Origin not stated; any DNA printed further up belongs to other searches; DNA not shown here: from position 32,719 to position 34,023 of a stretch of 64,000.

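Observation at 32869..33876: CAMK-like kinase homolog with the catalytic HRD aspartate lost (HLG) and DFG replaced by DVM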

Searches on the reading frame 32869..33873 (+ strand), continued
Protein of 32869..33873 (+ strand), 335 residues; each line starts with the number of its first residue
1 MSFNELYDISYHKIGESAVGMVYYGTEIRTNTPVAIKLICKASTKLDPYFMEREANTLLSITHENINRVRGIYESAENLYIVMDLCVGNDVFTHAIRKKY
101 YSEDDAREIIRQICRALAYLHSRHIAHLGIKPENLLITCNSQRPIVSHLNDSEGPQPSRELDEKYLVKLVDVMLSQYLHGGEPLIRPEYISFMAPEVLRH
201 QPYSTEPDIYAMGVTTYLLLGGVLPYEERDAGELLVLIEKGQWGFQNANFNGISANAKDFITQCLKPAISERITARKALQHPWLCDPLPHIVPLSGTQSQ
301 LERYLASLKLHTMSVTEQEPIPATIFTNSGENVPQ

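Call 27: predict_structure(alignment_id=A2)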
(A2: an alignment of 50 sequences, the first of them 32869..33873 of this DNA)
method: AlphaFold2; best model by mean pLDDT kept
length: 335 residues; sequences in the alignment: 50
mean_pLDDT: 82.7   pTM: 0.83
mean pLDDT of the five models: 82.7, 82.5, 81.5, 80.3, 80.1
residues with pLDDT >= 90: 182; 70-90: 90; 50-70: 22; < 50: 41
segments of 3 or more residues with pLDDT < 50: 143-151, 153-161, 178-180, 318-335
pLDDT, mean of each block of 10 residues (from residue 1): 89 83 95 93 74 85 94 90 90 92 95 97 90 87 46 45 79 57 74 91 91 98 92 92 91 95 96 97 89 89 89 55 33 34
secondary structure, 60 per line:
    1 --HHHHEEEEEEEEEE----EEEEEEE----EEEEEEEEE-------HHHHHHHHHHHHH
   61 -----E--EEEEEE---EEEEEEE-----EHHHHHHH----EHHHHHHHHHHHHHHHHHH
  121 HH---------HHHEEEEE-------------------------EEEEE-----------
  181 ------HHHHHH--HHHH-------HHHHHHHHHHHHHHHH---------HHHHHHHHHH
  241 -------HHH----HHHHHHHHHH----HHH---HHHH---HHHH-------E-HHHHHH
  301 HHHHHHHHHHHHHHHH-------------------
elements in order: H3-6 E7-16 E21-27 E32-40 H48-60 E69-74 E78-84 H91-97 H103-122 E135-139 E165-169 H187-192 H195-198 H206-221 H231-240 H255-264 H275-278 H282-285 H295-316

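Call 31: fold_search(model_id=the predicted structure, library=pdb)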
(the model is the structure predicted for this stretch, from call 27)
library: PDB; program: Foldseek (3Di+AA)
matches with E <= 10: 2000; with E <= 0.001: 2000
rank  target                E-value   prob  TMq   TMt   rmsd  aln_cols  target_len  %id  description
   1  8uso_B                1.5e-22  1.00  0.74  0.57   6.7       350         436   27  Full-length human CaMKII delta holoenzyme (released 2024-03-27)
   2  2vn9_A                2.2e-22  1.00  0.76  0.84   3.4       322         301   28  Crystal Structure of Human Calcium Calmodulin dependent Protein Kinase II delta isoform 1, CAMKD (released 2008-02-26)
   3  2bdw_B                2.3e-22  1.00  0.76  0.82   3.6       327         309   28  Crystal Structure of the Auto-Inhibited Kinase Domain of Calcium/Calmodulin Activated Kinase II (released 2005-12-13)
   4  5vlo_B                2.4e-22  1.00  0.75  0.85   4.2       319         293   28  The structure of human CamKII with bound inhibitor (released 2017-08-23)
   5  9blh_A                2.7e-22  1.00  0.75  0.85   4.0       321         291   29  Crystal structure of calcium/calmodulin-dependent protein kinase type II subunit delta complexed with ribociclib (released 2025-05-07)
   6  6ayw_A                3.2e-22  1.00  0.75  0.85   3.7       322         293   28  The structure of human CamKII with bound inhibitor (released 2017-11-15)
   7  5w91                  4.6e-22  1.00  0.79  0.60   2.5       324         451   27  Toxoplasma Gondii CDPK1 in complex with inhibitor LZH118 (released 2017-08-30)
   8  7b56_B                5.2e-22  1.00  0.75  0.83   4.1       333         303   28  Crystal structure of CaMKII-actinin complex bound to AMPPNP (released 2022-06-22)
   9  8uso_A                6.4e-22  1.00  0.72  0.56   9.2       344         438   28  Full-length human CaMKII delta holoenzyme (released 2024-03-27)
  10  2vz6_B                7.5e-22  1.00  0.75  0.85   4.6       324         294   28  Structure of human calcium calmodulin dependent protein kinase type II alpha (CAMK2A) in complex with Indirubin E804 (released 2008-08-26)
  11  2bdw_A                7.5e-22  1.00  0.74  0.80   3.9       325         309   28  Crystal Structure of the Auto-Inhibited Kinase Domain of Calcium/Calmodulin Activated Kinase II (released 2005-12-13)
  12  5ig1_A                8.4e-22  1.00  0.75  0.83   5.3       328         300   29  Crystal structure of S. rosetta CaMKII kinase domain (released 2016-03-23)
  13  9blh_B                8.8e-22  1.00  0.74  0.85   3.2       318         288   29  Crystal structure of calcium/calmodulin-dependent protein kinase type II subunit delta complexed with ribociclib (released 2025-05-07)
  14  5u6y_A                9.3e-22  1.00  0.75  0.56   6.8       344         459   27  Pseudo-atomic model of the CaMKIIa holoenzyme. (released 2017-06-21)
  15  5jn2                  1.0e-21  1.00  0.79  0.59   2.7       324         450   27  Crystal structure of TgCDPK1 bound to NVPACU106 (released 2016-05-25)
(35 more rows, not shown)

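Call 32: search_protein_representatives(protein=window:32869-33873:+)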
Query: 335 residues. Proteins with E-value up to 0.001 (for the whole library): 349091; up to 1e-10: 37364; up to 1e-30: 330. The best 150 are listed.
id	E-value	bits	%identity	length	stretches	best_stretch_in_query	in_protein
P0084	2.7e-89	315.9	32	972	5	47-311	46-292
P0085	4.9e-84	298.7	29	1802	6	11-292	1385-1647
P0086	2.4e-81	289.8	35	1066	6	191-284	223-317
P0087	1.2e-77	277.6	33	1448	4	51-313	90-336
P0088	1.6e-77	277.2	31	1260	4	13-286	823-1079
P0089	1.5e-65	237.9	34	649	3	12-289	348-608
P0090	6.3e-65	235.9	33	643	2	3-284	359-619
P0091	1.4e-64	234.7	34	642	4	3-139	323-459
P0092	2.6e-64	233.8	32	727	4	191-285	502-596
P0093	1.5e-62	228.1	34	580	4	52-140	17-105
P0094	6.9e-62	225.9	33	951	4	2-142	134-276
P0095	7.0e-60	219.3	30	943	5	57-312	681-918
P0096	1.4e-58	215.0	32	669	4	3-137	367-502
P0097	3.5e-57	210.4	33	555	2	3-287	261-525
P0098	4.4e-57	210.1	97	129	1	1-101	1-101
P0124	6.5e-45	170.1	37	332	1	5-312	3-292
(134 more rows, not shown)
